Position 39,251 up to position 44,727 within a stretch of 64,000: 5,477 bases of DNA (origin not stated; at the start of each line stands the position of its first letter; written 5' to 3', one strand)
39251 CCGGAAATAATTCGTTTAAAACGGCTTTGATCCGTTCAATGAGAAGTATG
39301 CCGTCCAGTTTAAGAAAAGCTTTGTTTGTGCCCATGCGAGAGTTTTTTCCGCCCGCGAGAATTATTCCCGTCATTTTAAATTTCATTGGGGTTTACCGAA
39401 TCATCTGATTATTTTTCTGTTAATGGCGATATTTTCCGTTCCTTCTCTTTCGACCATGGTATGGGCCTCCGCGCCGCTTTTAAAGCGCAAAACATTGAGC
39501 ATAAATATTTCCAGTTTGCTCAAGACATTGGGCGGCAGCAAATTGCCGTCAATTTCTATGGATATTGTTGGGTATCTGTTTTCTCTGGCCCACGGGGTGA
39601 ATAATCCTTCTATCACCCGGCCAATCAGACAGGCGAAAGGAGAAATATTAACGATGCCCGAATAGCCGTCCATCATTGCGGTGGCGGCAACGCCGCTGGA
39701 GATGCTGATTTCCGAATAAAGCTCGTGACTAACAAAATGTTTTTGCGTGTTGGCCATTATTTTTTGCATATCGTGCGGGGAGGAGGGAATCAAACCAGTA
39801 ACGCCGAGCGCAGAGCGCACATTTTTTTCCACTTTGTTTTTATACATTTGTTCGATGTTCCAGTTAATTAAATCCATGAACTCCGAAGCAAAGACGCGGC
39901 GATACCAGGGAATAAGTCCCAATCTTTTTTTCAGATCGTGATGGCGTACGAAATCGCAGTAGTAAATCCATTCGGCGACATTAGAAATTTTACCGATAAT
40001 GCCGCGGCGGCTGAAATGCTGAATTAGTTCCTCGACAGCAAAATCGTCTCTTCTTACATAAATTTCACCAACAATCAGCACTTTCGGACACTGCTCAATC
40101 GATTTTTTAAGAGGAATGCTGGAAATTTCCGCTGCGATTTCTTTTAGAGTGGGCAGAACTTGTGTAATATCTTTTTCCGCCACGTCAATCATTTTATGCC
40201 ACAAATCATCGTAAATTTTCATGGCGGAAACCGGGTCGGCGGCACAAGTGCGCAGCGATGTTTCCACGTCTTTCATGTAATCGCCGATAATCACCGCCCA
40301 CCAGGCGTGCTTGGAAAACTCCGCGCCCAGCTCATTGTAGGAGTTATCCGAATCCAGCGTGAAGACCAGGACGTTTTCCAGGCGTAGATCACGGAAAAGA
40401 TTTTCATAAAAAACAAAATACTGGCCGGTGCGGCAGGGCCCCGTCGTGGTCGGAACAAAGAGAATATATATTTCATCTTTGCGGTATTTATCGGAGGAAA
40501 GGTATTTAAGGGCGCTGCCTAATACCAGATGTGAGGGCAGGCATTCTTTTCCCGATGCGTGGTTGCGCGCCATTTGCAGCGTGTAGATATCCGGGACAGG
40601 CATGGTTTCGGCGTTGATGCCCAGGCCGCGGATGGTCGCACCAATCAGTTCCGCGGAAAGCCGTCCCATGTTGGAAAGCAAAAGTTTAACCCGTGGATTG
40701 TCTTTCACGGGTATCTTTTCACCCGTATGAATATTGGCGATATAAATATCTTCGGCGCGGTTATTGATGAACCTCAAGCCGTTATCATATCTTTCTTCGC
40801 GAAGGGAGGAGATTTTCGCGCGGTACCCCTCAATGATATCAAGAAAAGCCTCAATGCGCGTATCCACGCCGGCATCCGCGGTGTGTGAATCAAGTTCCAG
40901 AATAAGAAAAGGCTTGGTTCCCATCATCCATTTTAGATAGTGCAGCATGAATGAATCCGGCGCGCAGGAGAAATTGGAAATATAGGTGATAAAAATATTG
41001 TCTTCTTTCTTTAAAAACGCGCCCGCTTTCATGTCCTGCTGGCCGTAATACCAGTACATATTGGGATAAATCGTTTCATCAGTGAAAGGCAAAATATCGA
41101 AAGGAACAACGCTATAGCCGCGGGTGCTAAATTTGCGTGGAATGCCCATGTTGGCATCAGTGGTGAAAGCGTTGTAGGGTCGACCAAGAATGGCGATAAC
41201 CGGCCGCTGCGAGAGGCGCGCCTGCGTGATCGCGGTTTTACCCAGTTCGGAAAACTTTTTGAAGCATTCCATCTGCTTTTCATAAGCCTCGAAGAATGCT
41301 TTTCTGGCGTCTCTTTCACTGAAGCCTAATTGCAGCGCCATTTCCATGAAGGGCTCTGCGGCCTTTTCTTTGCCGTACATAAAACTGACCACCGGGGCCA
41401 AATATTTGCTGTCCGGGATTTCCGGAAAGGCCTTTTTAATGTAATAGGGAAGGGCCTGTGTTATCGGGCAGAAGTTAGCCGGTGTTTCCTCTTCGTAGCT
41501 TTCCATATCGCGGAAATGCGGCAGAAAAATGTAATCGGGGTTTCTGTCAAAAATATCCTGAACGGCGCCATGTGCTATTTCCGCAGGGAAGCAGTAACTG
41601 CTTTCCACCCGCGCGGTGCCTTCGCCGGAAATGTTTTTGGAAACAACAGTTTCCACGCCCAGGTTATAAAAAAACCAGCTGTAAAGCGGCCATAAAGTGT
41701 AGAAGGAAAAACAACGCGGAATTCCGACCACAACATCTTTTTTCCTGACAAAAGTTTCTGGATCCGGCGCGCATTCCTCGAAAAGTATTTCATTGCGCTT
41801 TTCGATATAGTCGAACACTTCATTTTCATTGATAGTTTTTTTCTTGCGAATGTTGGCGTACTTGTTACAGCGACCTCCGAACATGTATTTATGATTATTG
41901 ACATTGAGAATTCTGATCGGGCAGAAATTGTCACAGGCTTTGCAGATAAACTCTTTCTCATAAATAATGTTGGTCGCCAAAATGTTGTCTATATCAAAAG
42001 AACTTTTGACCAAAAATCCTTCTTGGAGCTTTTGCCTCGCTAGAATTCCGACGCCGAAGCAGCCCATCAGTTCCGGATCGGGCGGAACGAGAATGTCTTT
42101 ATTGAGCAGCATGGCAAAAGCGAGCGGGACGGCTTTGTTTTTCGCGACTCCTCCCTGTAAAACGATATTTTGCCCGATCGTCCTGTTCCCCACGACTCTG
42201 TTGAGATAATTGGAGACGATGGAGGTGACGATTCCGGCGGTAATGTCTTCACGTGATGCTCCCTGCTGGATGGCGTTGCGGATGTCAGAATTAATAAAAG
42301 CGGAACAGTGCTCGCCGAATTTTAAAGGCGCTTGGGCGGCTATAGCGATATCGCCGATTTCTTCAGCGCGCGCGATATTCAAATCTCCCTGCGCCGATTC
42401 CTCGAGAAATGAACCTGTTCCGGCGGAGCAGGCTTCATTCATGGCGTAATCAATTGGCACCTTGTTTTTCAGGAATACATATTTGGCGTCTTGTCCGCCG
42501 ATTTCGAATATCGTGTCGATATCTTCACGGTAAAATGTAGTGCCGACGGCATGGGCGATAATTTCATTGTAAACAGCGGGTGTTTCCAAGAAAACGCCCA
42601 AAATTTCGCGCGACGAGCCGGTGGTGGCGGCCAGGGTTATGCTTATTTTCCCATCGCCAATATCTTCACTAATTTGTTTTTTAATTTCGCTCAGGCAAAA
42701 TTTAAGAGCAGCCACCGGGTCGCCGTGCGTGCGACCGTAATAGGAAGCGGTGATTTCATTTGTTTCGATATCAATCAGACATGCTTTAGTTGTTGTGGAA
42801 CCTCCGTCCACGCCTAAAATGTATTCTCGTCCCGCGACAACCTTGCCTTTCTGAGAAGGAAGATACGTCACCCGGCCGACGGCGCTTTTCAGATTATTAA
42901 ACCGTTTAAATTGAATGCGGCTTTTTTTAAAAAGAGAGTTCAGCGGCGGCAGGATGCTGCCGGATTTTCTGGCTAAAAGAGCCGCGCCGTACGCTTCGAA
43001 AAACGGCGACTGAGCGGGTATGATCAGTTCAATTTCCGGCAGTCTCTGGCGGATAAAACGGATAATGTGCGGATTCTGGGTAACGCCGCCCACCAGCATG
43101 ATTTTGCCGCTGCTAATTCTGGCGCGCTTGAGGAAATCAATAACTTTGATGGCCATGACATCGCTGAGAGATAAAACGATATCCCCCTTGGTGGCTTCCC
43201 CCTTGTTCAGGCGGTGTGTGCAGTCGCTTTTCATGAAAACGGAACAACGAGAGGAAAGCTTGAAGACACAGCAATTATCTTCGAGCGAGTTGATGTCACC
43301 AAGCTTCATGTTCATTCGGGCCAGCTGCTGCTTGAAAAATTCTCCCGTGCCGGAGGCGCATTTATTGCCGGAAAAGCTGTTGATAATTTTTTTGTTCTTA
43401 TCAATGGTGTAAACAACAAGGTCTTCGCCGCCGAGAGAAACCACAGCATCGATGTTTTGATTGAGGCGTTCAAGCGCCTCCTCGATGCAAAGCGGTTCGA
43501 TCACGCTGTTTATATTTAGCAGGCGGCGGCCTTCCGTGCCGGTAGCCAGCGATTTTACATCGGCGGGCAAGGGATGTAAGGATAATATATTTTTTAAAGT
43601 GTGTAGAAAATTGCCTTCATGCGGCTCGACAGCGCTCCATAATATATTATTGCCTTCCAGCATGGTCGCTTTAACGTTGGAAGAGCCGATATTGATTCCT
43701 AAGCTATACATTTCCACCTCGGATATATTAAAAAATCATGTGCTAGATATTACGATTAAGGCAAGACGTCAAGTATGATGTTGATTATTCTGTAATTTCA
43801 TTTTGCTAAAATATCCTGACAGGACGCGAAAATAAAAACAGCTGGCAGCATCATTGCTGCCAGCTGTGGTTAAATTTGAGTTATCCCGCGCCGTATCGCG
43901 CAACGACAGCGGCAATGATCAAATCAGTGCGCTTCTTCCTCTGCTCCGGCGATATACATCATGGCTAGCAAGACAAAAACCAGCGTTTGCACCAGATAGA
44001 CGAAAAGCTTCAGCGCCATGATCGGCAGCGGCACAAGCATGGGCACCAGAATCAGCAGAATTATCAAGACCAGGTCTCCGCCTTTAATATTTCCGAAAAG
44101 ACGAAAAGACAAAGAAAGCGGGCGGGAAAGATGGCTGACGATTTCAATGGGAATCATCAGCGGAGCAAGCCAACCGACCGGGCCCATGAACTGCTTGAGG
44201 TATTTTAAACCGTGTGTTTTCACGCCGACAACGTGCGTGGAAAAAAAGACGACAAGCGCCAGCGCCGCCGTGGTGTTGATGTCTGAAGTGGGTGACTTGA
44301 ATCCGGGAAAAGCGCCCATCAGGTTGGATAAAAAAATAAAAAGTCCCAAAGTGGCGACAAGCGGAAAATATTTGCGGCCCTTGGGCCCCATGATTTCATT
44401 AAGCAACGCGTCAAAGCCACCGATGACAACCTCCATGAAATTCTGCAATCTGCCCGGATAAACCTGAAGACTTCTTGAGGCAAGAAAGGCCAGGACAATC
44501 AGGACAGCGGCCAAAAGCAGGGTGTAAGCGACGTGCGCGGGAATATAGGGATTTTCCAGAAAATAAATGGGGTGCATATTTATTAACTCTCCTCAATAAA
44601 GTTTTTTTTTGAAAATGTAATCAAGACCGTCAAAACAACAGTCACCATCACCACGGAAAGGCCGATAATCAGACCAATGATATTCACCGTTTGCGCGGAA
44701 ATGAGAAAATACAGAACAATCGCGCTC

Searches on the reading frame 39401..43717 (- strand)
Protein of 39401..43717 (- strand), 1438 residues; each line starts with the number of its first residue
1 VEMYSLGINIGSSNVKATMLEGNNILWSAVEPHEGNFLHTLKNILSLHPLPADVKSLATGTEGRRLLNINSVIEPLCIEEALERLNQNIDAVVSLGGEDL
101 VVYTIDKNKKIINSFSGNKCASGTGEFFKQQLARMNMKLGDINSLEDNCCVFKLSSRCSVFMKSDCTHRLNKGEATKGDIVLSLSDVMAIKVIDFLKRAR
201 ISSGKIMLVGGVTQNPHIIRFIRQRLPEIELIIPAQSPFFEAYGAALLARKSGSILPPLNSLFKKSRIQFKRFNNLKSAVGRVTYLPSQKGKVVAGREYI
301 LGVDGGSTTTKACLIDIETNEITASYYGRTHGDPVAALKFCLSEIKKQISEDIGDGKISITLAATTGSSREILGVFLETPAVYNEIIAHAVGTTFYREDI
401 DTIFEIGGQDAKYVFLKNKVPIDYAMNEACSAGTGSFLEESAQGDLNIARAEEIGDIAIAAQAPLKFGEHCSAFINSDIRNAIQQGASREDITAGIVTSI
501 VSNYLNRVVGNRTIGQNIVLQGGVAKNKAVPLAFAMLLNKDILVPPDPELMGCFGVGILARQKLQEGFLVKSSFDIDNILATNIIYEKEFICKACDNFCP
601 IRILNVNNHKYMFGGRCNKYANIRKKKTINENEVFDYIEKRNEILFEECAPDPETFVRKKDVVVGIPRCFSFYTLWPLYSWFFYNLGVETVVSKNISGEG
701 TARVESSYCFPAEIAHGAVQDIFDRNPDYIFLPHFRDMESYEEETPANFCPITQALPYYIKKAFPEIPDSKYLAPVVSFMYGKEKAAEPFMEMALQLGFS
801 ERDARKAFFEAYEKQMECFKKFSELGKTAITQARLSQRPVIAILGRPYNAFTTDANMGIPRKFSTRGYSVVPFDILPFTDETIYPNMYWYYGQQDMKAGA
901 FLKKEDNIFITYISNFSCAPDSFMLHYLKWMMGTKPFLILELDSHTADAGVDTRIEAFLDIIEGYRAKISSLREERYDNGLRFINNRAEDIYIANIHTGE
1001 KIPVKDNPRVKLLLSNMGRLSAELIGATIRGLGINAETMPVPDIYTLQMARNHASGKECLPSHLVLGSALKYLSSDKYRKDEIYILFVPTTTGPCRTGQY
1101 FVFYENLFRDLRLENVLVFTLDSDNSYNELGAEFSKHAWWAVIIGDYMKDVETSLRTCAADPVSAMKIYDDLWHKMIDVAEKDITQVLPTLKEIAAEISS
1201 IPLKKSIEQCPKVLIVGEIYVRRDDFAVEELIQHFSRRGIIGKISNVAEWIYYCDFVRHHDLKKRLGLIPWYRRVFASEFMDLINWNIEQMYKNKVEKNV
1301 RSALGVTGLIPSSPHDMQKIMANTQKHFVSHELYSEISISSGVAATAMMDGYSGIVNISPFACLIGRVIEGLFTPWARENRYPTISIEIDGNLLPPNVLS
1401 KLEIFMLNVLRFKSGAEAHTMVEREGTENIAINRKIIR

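Call 35: search_protein_families(library=pfam, proteins=[window:39401-43717:-], max_evalue=0.00001)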
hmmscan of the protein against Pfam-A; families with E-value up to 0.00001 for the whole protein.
window:39401-43717:- (1438 aa): 2 families
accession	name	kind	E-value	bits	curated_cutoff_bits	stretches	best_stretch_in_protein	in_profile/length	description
PF09989.15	DUF2229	-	5.7e-50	170.4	29.4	1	664-875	2-217/218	CoA enzyme activase uncharacterised domain (DUF2229)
PF01869.26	BcrAD_BadFG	-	3.8e-48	164.8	31.5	2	301-555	1-266/271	BadF/BadG/BcrA/BcrD ATPase family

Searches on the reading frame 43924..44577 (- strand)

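Call 35: search_protein_families(library=pfam, proteins=[window:43924-44577:-], max_evalue=0.00001)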
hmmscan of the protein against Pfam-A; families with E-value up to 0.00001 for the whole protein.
window:43924-44577:- (217 aa): 1 family
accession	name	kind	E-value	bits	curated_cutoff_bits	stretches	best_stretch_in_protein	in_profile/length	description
PF00119.25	ATP-synt_A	-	5.3e-54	183.8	33.9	1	17-209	2-216/217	ATP synthase A chain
